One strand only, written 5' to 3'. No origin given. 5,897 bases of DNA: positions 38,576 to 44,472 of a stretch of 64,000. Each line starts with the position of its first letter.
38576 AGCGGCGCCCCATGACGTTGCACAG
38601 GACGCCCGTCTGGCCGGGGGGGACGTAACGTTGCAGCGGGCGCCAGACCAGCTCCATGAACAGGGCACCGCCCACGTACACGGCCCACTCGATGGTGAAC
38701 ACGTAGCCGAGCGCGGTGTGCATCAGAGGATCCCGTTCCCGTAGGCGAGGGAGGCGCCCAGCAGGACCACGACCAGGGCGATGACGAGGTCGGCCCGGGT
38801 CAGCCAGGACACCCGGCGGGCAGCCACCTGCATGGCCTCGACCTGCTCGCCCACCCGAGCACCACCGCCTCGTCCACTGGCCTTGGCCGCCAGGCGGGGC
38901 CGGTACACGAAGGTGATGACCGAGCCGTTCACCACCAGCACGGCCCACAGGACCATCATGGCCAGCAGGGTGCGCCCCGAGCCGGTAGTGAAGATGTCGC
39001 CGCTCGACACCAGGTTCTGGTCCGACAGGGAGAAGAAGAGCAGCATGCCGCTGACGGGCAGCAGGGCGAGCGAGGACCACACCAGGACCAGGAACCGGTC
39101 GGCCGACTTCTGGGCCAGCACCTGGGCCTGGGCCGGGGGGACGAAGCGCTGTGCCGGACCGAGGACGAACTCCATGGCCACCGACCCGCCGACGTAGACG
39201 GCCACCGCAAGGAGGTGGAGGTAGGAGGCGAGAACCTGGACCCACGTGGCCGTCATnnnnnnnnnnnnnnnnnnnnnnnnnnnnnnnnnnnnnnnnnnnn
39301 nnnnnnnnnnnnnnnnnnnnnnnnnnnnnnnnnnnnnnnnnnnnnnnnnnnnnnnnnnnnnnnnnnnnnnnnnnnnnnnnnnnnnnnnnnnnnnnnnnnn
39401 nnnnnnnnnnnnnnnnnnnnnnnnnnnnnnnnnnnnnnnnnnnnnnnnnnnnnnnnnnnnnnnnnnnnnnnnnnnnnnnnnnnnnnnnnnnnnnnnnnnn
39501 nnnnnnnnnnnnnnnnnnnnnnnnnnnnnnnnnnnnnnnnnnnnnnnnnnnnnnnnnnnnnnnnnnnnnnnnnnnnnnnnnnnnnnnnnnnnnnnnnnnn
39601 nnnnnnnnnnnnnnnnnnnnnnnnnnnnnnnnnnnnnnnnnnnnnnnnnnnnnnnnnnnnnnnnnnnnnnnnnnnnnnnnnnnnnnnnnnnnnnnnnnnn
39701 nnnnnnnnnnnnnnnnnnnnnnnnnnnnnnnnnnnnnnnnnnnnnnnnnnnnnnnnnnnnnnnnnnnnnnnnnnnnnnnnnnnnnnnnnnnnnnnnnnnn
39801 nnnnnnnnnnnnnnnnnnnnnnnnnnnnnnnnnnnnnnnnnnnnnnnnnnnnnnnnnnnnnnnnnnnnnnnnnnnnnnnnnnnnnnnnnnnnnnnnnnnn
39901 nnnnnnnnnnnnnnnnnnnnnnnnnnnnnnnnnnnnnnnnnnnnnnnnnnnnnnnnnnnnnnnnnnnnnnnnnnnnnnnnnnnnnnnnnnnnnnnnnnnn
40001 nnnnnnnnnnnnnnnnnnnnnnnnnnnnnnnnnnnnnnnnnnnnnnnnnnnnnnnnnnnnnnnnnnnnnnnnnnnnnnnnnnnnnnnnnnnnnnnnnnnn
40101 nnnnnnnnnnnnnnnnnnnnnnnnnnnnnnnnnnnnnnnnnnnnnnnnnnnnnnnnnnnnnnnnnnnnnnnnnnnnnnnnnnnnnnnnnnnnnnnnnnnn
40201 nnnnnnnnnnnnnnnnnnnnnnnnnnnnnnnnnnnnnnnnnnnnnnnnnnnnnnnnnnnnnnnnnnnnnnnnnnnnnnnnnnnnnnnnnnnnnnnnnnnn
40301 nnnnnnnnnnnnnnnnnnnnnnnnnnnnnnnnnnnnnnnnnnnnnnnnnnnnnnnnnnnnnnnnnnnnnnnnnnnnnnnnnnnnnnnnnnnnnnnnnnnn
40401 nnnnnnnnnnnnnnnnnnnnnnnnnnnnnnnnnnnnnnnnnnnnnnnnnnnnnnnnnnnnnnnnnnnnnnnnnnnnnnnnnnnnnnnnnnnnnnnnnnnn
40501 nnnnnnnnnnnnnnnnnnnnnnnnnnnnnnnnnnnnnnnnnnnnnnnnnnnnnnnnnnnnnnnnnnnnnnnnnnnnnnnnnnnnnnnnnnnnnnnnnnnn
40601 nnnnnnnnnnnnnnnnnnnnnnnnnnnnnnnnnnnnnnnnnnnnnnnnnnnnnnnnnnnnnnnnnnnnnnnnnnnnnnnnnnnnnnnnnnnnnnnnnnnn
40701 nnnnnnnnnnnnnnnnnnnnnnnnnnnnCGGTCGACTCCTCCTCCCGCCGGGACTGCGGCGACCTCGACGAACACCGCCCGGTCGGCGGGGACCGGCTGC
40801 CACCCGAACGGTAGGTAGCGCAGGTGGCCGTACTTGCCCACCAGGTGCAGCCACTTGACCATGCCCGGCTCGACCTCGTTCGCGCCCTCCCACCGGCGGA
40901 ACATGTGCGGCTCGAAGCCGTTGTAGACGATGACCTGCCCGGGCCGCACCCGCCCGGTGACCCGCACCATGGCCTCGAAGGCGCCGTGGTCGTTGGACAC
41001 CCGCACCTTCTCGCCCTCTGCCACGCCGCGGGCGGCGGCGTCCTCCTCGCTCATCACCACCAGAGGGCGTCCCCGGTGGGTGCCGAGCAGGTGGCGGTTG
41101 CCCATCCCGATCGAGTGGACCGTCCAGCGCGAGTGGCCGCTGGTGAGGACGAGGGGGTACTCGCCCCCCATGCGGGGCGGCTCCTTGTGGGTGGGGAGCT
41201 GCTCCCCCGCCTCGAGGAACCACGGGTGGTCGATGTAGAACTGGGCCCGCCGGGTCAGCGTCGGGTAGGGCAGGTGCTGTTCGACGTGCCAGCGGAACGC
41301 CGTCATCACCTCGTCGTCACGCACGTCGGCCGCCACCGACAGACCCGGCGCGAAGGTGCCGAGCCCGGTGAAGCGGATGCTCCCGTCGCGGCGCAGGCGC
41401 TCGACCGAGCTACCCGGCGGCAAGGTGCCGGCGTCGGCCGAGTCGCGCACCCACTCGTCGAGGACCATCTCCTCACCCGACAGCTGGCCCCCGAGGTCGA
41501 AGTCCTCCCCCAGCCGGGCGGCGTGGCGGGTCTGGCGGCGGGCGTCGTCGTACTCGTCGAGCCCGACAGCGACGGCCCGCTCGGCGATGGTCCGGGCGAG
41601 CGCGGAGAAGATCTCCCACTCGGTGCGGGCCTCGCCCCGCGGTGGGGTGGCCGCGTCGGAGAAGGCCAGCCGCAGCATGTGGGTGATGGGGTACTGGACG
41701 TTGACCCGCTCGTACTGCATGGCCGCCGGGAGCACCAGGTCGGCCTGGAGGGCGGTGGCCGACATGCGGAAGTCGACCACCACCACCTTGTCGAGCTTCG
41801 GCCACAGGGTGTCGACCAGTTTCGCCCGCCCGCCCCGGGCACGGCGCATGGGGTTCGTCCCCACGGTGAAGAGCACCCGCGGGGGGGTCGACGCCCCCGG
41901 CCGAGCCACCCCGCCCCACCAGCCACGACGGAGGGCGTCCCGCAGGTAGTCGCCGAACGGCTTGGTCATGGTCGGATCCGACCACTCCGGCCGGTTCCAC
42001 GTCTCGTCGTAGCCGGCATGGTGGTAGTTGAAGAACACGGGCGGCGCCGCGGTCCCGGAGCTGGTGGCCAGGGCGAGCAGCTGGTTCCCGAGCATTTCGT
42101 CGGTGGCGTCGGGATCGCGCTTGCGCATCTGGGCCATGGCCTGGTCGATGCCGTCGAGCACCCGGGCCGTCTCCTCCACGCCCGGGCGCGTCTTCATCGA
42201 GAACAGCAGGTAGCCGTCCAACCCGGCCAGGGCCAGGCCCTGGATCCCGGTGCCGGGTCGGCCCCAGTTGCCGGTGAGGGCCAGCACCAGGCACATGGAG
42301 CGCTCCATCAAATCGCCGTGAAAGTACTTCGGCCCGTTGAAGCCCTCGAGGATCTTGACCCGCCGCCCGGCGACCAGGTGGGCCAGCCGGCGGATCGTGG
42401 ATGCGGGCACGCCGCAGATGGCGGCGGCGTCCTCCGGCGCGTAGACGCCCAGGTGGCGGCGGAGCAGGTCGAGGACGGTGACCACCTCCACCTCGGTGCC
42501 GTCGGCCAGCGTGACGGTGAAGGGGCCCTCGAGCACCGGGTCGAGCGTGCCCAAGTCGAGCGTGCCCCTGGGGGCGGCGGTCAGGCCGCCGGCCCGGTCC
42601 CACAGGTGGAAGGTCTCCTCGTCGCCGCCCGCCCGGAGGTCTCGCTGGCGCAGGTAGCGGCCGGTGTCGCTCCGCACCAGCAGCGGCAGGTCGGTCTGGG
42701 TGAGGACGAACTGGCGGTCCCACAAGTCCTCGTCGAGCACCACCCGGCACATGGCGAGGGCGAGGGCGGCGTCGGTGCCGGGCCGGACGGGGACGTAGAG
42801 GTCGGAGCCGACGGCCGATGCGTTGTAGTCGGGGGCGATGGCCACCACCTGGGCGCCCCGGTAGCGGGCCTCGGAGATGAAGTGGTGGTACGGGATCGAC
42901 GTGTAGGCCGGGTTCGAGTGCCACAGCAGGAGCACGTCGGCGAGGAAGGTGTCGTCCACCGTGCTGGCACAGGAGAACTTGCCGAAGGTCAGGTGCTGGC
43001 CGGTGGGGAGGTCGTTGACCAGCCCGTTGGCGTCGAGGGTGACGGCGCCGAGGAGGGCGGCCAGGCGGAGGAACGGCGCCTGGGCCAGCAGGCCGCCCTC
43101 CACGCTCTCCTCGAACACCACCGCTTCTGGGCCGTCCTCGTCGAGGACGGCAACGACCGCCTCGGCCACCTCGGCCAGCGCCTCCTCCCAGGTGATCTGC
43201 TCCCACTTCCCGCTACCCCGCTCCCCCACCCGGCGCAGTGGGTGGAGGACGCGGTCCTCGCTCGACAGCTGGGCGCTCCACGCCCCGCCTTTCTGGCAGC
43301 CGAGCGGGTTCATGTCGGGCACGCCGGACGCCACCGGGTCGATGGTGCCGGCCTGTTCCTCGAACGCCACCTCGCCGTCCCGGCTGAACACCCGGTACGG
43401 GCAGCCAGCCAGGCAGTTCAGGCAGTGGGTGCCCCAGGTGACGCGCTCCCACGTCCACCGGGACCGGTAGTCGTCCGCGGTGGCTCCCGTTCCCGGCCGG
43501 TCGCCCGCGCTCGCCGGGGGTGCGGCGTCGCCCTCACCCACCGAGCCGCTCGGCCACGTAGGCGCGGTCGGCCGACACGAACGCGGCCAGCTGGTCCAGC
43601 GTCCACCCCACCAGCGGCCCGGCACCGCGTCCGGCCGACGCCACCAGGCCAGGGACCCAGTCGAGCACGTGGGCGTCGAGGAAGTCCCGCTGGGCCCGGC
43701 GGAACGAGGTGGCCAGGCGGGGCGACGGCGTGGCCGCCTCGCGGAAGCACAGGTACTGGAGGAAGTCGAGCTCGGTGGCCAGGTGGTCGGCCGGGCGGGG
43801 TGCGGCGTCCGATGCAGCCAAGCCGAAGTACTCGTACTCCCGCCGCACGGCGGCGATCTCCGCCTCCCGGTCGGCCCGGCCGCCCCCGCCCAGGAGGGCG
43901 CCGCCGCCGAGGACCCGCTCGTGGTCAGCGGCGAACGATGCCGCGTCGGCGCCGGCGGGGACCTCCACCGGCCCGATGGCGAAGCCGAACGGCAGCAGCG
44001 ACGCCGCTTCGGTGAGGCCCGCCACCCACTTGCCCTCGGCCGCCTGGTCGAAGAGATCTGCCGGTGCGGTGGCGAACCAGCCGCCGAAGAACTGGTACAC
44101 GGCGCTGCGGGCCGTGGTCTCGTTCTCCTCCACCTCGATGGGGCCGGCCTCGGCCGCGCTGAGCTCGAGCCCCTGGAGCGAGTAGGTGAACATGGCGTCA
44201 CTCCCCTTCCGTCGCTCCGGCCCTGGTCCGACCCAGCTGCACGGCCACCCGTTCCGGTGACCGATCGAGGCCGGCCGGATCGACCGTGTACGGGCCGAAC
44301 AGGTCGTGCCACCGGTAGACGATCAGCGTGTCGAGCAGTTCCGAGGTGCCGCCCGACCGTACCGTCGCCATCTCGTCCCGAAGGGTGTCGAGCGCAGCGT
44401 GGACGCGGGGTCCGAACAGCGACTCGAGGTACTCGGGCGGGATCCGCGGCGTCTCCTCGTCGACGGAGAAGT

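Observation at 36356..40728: Translationally locked accessory module downstream of the Mo enzyme: SagB-like protein, two paralogous 4-TM proteins, degenerate ANL-like protein, 200-aa orphan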

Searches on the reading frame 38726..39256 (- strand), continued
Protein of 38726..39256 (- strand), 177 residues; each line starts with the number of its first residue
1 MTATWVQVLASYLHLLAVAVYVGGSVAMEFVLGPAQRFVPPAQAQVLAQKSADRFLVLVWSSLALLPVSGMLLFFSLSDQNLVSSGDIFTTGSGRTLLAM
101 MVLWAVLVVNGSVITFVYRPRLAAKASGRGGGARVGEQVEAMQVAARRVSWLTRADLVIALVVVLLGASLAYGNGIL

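Call 69: fold_search(model_id=the predicted structure, library=pdb)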
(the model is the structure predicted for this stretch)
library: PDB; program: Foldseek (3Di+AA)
matches with E <= 10: 39; with E <= 0.001: 0
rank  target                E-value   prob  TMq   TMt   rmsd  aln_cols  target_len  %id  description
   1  7xge_A                1.7e+00  0.28  0.33  0.34   9.3       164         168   12  Crystal structure of MCL-1 in complex with computationally designed inhibitor protein (released 2022-07-20)
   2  7xge_C                1.8e+00  0.28  0.34  0.36   8.7       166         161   13  Crystal structure of MCL-1 in complex with computationally designed inhibitor protein (released 2022-07-20)
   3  1sj7_B                3.4e+00  0.33  0.39  0.40  10.2       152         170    9  Crystal Structure of Talin Rod 482-655 (released 2004-08-24)
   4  8w6e_A                3.4e+00  0.15  0.33  0.35   7.8       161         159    9  De novo design of HBC599 binder (released 2024-11-27)
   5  7xge_G                3.4e+00  0.15  0.33  0.35   9.6       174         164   12  Crystal structure of MCL-1 in complex with computationally designed inhibitor protein (released 2022-07-20)
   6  8otx_A                3.4e+00  0.08  0.28  0.07  16.2       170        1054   11  Cryo-EM structure of Strongylocentrotus purpuratus sperm-specific Na+/H+ exchanger SLC9C1 in nanodisc (released 2023-11-01)
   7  8vp1_A                3.6e+00  0.08  0.28  0.11  22.4       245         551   11  Cryo-EM structure of the ABC transporter PCAT1 cysteine-free core bound with ATP (released 2024-10-30)
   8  8w6e_B                4.0e+00  0.35  0.49  0.53   9.3       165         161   13  De novo design of HBC599 binder (released 2024-11-27)
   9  7xgg_A                4.0e+00  0.14  0.32  0.34   8.2       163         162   13  Crystal structure of BCL-xL in complex with computationally designed inhibitor protein (released 2022-07-20)
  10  8j0h_A                4.0e+00  0.10  0.23  0.29  12.3       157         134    6  Crystal structure of the fission yeast Rex1BD protein(C4H3.06) (released 2023-11-01)
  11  8y81_B                4.2e+00  0.13  0.30  0.33  12.4       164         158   11  Structure of the ige-fc bound to its high affinity receptor fc(epsilon)ri (released 2024-07-10)
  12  5yhl_A                4.4e+00  0.11  0.28  0.20   8.7       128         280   12  Crystal structure of the human prostaglandin E receptor EP4 in complex with Fab and an antagonist Br-derivative (released 2018-12-05)
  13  4o6y_A                4.9e+00  0.16  0.36  0.32   7.5       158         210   13  Crystal Structure of Cytochrome b561 (released 2014-02-05)
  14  8voz_A                4.9e+00  0.07  0.29  0.11  22.1       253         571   10  Cryo-EM structure of the ABC transporter PCAT1 cysteine-free core bound with MgADP and substrate (released 2024-10-30)
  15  6uuj_E                5.7e+00  0.04  0.18  0.20  26.0       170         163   16  Structure of PE5-PPE4-EspG3 complex from the type VII (ESX-3) secretion system, space group P212121 (released 2020-01-29)
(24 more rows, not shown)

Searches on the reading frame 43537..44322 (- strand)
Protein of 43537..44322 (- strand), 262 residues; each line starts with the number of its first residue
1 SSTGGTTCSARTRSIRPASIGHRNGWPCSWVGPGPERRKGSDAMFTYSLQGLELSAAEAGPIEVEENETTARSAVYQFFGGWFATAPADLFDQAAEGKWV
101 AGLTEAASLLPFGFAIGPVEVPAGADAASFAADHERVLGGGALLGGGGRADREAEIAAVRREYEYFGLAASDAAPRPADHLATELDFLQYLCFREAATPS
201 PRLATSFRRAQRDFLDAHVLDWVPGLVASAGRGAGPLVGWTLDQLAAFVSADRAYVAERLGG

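Call 8: search_protein_families(library=pfam, proteins=[window:43537-44322:-], max_evalue=0.01)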
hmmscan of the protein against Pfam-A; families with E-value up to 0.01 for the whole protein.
window:43537-44322:- (262 aa): 1 family
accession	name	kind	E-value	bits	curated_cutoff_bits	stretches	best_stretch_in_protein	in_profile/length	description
PF02613.20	Nitrate_red_del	-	1e-13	52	22.2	1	155-227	64-135/136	Nitrate reductase delta subunit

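Call 16: search_protein_families(library=ncbifam, proteins=[window:43537-44322:-], max_evalue=0.001)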
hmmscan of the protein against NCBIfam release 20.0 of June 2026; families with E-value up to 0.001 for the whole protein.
window:43537-44322:- (262 aa): 3 families
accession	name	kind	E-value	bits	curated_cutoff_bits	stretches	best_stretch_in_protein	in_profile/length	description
TIGR03482.1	DMSO_red_II_cha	subfamily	2e-20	73.7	152.3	1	71-260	1-196/197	DMSO reductase family type II enzyme chaperone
NF042981.1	EthbenzDh_ebdD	equivalog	1e-14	54.7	360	1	66-227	13-185/222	ethylbenzene dehydrogenase subunit delta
NF003442.0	PRK04976.1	equivalog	1.9e-06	27.9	132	1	163-228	119-179/211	molecular chaperone TorD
